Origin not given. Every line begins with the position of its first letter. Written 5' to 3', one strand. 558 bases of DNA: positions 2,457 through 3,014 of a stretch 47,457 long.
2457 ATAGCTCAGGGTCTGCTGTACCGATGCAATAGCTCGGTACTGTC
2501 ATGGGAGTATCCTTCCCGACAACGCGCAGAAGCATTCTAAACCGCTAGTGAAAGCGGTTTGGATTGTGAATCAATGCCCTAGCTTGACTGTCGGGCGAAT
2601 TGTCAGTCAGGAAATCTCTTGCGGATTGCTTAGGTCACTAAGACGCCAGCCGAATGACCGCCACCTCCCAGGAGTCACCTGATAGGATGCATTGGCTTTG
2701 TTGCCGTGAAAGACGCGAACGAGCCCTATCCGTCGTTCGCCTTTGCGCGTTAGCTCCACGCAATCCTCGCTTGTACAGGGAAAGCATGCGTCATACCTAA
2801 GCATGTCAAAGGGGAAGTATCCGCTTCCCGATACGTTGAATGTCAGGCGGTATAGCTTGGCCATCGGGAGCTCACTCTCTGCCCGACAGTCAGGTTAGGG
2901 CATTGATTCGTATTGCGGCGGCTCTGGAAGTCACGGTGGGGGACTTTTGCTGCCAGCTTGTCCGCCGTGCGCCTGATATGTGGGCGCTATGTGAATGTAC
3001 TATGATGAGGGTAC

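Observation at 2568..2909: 85-aa ORF bracketed by 29-bp inverted repeats (27/29 identical)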

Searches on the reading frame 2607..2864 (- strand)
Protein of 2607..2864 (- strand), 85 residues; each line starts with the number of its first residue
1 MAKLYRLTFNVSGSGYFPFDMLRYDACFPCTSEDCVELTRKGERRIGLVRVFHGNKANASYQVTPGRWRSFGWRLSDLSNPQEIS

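Call 6: search_protein_families(library=pfam, proteins=[window:2607-2864:-], max_evalue=0.1)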
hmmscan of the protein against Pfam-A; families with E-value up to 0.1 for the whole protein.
window:2607-2864:- (85 aa): 0 families

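Call 8: find_related_loci(query=window:2607-2864:-, collection=viral_contigs, flank=5000)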
Query window:2607-2864:- (85 aa) in viral_contigs; peptide patterns used: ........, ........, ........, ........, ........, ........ (x = any residue, [..] = any of these).
13 stretches matched a pattern, but none encodes a relative of the query by tblastn (E <= 1e-3).

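Call 10: find_homologous_proteins(query=window:2607-2864:-, max_evalue=0.01)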
Query window:2607-2864:- (85 aa): 9 proteins with E <= 0.01 among 10 candidates.
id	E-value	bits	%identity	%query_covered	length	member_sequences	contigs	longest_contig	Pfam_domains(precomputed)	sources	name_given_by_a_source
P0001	2.6e-53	195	100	100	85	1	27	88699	-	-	-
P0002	2.6e-25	106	100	59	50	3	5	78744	-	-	-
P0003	2.4e-14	71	54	81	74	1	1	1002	-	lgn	-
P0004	2.5e-9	55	44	86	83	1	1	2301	-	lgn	-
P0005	3.0e-8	51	47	91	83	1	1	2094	-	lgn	-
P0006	3.3e-8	51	47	86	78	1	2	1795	-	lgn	-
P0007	7.6e-7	47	39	87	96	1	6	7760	-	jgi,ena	jgi:hypothetical protein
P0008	2.6e-6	45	38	84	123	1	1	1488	-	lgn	-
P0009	1.7e-5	42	39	82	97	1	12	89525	-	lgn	-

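Call 12: find_encoding_contigs(protein=P0001, flank=3000, max_places=10)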
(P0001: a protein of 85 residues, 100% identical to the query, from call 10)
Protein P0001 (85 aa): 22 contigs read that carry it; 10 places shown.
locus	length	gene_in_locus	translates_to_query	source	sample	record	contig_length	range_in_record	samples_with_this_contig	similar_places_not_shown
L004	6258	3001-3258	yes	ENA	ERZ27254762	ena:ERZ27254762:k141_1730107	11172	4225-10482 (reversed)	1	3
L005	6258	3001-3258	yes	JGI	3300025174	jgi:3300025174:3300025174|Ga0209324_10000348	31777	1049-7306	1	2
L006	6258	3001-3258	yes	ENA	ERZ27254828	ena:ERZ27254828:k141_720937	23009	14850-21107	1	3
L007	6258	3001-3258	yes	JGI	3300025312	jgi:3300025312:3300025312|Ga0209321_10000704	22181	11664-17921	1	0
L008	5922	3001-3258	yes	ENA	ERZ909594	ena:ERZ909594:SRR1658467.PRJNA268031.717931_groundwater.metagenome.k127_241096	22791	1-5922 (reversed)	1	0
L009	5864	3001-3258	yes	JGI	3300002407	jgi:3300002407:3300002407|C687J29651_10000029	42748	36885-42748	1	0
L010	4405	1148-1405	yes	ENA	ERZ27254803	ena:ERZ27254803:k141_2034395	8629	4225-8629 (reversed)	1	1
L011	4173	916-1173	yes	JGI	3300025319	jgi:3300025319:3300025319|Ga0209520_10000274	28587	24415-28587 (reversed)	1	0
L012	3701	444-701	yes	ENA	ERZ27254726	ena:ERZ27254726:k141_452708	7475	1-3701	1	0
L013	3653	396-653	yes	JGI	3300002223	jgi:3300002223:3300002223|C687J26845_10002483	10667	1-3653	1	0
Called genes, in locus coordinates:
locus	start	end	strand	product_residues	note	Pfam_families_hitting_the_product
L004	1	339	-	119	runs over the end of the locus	-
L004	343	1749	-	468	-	PF17289:Terminase_6C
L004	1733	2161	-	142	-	PF13384:HTH_23 (weak), PF13518:HTH_28 (faint)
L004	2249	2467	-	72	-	-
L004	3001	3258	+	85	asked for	-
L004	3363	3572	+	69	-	-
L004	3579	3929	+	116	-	-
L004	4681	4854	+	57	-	-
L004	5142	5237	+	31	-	-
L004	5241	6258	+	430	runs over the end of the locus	-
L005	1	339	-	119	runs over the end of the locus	-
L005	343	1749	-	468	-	PF17289:Terminase_6C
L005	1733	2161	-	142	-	PF13384:HTH_23 (weak), PF13518:HTH_28 (faint)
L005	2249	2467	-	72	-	-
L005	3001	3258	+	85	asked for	-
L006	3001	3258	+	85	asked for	-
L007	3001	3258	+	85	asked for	-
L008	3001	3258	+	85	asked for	-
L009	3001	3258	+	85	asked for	-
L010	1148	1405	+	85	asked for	-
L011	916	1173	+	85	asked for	-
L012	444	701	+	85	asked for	-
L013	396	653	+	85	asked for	-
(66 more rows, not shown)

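Call 20: find_encoding_contigs(protein=P0009, flank=3000, max_places=4)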
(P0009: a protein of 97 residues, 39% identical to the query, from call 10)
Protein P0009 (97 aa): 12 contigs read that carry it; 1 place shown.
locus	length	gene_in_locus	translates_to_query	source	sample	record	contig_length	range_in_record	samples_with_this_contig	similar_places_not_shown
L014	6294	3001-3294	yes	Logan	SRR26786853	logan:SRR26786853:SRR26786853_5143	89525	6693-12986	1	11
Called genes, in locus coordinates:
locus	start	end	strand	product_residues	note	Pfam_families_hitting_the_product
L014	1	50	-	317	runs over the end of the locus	-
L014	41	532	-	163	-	-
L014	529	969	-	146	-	-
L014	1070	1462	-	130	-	PF12728:HTH_17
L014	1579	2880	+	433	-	-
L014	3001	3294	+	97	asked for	-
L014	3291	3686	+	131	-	-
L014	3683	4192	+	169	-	PF27050:Phage_P22_Y8K6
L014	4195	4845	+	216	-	-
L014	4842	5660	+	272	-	-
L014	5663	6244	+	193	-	-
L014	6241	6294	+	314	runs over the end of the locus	PF23872:DUF7227 (weak)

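Call 21: find_encoding_contigs(protein=P0007, flank=3000, max_places=4)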
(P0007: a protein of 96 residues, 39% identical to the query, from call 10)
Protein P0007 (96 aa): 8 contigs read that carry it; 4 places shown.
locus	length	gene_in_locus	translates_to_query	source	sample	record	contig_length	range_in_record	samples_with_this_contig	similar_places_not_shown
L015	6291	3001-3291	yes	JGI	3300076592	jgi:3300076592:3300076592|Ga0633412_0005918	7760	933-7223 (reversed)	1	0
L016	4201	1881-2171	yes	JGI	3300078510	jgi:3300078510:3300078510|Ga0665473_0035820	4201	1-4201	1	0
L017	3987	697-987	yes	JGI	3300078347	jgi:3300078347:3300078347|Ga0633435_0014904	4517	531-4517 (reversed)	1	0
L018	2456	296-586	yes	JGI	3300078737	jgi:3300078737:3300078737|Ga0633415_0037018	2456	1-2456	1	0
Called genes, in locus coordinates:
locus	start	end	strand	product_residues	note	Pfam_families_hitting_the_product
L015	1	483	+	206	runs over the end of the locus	-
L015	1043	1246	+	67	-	-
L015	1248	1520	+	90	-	-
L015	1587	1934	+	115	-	-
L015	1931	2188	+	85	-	-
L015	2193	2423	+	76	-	-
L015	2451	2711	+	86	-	-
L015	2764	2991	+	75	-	-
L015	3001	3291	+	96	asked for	-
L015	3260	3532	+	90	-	-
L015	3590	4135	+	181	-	-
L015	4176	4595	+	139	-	PF21798:DUF6878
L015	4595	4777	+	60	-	-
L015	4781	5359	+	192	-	-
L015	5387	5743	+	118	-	PF21866:DUF6915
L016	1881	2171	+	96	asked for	-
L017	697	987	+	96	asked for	-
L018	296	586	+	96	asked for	-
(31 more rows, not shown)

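Call 22: find_encoding_contigs(protein=P0003, flank=3000, max_places=3)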
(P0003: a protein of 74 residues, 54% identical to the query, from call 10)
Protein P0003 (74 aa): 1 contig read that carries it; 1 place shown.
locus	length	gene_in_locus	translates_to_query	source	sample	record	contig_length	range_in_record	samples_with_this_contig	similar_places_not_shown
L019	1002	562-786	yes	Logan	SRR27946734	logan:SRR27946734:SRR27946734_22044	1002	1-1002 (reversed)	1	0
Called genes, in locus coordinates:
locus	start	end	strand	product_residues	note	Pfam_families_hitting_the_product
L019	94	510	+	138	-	-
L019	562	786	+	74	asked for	-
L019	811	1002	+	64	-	?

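Call 23: find_encoding_contigs(protein=P0004, flank=3000, max_places=3)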
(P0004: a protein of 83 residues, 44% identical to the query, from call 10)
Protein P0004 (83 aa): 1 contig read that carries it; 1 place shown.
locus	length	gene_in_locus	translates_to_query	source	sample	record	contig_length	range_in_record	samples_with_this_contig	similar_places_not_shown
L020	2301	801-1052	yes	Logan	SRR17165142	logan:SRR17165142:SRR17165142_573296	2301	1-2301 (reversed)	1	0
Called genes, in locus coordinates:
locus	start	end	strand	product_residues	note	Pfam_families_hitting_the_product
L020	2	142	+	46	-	?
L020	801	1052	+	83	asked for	-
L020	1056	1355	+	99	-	-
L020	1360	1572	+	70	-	-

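Call 24: find_encoding_contigs(protein=P0005, flank=3000, max_places=3)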
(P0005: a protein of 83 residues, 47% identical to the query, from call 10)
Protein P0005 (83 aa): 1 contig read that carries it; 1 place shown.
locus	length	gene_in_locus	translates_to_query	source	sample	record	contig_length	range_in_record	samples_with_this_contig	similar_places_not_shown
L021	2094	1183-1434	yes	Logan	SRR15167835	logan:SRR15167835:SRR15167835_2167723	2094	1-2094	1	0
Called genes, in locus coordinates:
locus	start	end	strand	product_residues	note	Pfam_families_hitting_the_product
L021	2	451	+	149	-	?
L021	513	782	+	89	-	-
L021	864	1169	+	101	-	-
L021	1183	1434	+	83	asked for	-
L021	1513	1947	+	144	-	-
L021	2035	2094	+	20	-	?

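Call 25: find_encoding_contigs(protein=P0006, flank=3000, max_places=3)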
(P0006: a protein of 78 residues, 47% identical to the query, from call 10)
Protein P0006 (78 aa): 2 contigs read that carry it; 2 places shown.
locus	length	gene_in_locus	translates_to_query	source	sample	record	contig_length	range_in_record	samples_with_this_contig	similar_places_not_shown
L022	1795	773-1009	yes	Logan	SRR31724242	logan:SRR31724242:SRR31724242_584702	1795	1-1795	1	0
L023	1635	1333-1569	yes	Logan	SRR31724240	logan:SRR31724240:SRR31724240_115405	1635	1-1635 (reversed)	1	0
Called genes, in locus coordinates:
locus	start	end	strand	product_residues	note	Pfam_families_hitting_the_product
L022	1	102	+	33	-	?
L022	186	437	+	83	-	-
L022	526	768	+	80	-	-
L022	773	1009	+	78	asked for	-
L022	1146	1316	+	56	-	-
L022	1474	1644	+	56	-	-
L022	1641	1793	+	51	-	?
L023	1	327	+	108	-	?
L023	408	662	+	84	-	PF13560:HTH_31, PF01381:HTH_3, PF13443:HTH_26 (weak)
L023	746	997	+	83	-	-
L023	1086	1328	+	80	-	-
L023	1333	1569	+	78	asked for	-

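Call 35: search_protein_families(library=phrogs, proteins=[window:2607-2864:-], max_evalue=0.01)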
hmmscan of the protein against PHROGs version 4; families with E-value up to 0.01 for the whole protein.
window:2607-2864:- (85 aa): 1 family
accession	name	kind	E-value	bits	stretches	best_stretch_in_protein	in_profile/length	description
phrog_11674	-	unknown function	3e-07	31.4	1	7-75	6-78/125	-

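Call 36: search_protein_families(library=padloc, proteins=[window:2607-2864:-], max_evalue=0.1)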
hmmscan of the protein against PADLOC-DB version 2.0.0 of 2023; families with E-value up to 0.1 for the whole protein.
window:2607-2864:- (85 aa): 0 families

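Call 40: search_protein_representatives(alignment_id=A1)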
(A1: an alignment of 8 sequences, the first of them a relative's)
Query: 8 sequences, 86 profile positions. Proteins with E-value up to 0.001 (for the whole library): 4267; up to 1e-10: 2769; up to 1e-30: 0. The best 150 are listed.
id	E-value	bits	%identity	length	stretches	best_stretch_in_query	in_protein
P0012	5.6e-29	115.9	-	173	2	6-81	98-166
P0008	1.1e-27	111.8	-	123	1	2-77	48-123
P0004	1.2e-27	111.6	-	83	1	5-83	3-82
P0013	3.2e-22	94.3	-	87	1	1-83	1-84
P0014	3.7e-22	94.1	-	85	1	2-82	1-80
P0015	3.9e-22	94.0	-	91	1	3-82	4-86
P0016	4.6e-22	93.8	-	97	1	2-84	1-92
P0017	5.2e-22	93.6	-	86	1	3-81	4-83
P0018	5.4e-22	93.5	-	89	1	3-82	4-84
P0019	7.5e-22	93.1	-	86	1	4-81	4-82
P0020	1.0e-21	92.6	-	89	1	7-79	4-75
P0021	1.1e-21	92.5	-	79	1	3-80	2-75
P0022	1.4e-21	92.2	-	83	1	2-80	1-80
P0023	1.5e-21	92.1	-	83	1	5-78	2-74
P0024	2.0e-21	91.7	-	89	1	4-81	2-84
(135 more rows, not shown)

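Call 43: search_protein_families(library=ncbifam, proteins=[window:2607-2864:-, P0013, P0014, P0012], max_evalue=0.1)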
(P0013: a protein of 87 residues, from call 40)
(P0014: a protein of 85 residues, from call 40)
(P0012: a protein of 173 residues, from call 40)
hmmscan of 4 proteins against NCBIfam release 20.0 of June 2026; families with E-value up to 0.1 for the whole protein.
window:2607-2864:- (85 aa): 0 families

P0013 (87 aa): 1 family
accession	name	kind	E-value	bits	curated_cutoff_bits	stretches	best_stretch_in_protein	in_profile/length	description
NF002548.0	PRK02101.2-6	equivalog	0.033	13.7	391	1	11-72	119-180/251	peroxide stress protein YaaA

P0014 (85 aa): 0 families

P0012 (173 aa): 0 families

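Call 45: search_solved_structures(query=A2, max_evalue=1)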
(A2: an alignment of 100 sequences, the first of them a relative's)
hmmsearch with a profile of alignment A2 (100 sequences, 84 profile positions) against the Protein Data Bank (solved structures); distinct sequences matched with E-value up to 1: 3.
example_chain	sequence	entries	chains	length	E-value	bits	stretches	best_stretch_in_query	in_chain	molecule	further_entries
6vlz_v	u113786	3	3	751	0.85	12.7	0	10-36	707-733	Elongation factor G, mitochondrial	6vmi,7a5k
6ydw_BC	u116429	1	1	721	0.97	12.6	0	10-36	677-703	Elongation factor G, mitochondrial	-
6ydp_BC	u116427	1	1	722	0.97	12.5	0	10-36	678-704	Elongation factor G, mitochondrial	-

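Call 46: search_protein_families(library=pfam, alignment_id=A2, max_evalue=0.01)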
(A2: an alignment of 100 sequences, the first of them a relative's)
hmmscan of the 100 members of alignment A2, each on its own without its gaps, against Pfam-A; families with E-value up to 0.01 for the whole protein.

A. member 1, P0001 (85 aa): 0 families

B. families by the number of members that match (of 100 scanned): 0 families

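Call 49: find_encoding_contigs(protein=P0002, flank=3000, max_places=5)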
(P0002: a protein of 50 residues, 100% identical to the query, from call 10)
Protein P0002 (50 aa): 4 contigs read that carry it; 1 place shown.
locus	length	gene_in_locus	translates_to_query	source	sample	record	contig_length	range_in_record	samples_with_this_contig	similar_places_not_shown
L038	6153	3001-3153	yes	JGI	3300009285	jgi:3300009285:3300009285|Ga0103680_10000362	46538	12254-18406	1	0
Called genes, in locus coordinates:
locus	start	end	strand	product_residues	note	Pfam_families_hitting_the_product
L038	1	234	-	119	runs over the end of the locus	-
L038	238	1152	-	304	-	PF17289:Terminase_6C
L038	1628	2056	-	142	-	PF13384:HTH_23 (weak), PF13518:HTH_28 (faint)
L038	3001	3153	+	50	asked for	-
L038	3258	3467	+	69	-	-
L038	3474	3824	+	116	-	-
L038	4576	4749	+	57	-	-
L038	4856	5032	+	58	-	-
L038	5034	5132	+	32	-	-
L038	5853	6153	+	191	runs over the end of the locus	-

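Call 50: predict_structure(alignment_id=A2)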
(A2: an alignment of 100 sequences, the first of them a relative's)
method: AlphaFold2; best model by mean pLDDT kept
length: 85 residues; sequences in the alignment: 100
mean_pLDDT: 94.2   pTM: 0.83
mean pLDDT of the five models: 94.2, 94.0, 93.6, 93.5, 92.5
residues with pLDDT >= 90: 73; 70-90: 11; 50-70: 1; < 50: 0
segments of 3 or more residues with pLDDT < 50: none
pLDDT, mean of each block of 10 residues (from residue 1): 94 98 97 98 97 83 92 96 93
secondary structure, 60 per line:
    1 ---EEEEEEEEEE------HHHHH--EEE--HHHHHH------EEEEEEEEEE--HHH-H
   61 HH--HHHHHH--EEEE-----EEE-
elements in order: E4-13 H20-24 E27-29 H32-37 E44-53 H65-70 E73-76 E82-84

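Call 54: fold_search(model_id=the predicted structure, library=pdb)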
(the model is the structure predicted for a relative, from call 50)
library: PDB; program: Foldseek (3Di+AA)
matches with E <= 10: 392; with E <= 0.001: 0
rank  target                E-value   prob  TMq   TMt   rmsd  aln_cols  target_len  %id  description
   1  1j27                  2.5e-01  0.54  0.52  0.47   5.2       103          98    9  Crystal structure of a hypothetical protein, TT1725, from Thermus thermophilus HB8 at 1.7A resolution (released 2003-12-02)
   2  1xbw_B                2.6e-01  0.23  0.37  0.34   9.8        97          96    9  1.9A Crystal Structure of the protein isdG from Staphylococcus aureus aureus, Structural genomics, MCSG (released 2004-10-12)
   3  1wdt                  3.0e-01  0.30  0.39  0.09   5.5        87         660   15  Crystal structure of ttk003000868 from Thermus thermophilus HB8 (released 2005-05-17)
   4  1zpv_C                3.6e-01  0.21  0.35  0.34   5.8        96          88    8  ACT domain protein from Streptococcus pneumoniae (released 2005-06-28)
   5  7l20_w                4.4e-01  0.35  0.45  0.08   5.2        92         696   13  Cryo-EM structure of the human 39S mitoribosomal subunit in complex with RRFmt and EF-G2mt. (released 2021-05-12)
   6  1zpv_A                4.7e-01  0.21  0.36  0.36   5.7        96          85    8  ACT domain protein from Streptococcus pneumoniae (released 2005-06-28)
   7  1zpv_B                4.7e-01  0.20  0.34  0.34   6.0       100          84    8  ACT domain protein from Streptococcus pneumoniae (released 2005-06-28)
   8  4usi_C                4.7e-01  0.18  0.38  0.31   8.2       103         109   11  Nitrogen regulatory protein PII from Chlamydomonas reinhardtii in complex with MgATP and 2-oxoglutarate (released 2014-12-03)
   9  4ush_B                5.0e-01  0.15  0.35  0.30   6.4       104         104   10  Nitrogen regulatory protein PII from Chlamydomonas reinhardtii in unliganded state (released 2014-12-03)
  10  7bfe_B                5.6e-01  0.20  0.39  0.39   5.2       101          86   14  Circular permutant of ribosomal protein S6, P54-55 truncated, L21A mutant. (released 2022-07-13)
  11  3tui_D                6.0e-01  0.21  0.41  0.15   5.0        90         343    9  Inward facing conformations of the MetNI methionine ABC transporter: CY5 native crystal form (released 2011-11-30)
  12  6v55_A                6.0e-01  0.20  0.43  0.07  10.3       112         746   13  Full extracellular region of zebrafish Gpr126/Adgrg6 (released 2020-01-15)
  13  2nzc_A                6.4e-01  0.25  0.40  0.41   5.0        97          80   11  The structure of uncharacterized protein TM1266 from Thermotoga maritima. (released 2006-12-19)
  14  1w2i_A                6.4e-01  0.14  0.36  0.35   5.5        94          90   13  Crystal structuore of acylphosphatase from Pyrococcus horikoshii complexed with formate (released 2004-08-04)
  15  4za1_C                6.8e-01  0.25  0.44  0.41   5.4       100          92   15  Crystal Structure of NosA Involved in Nosiheptide Biosynthesis (released 2015-08-19)
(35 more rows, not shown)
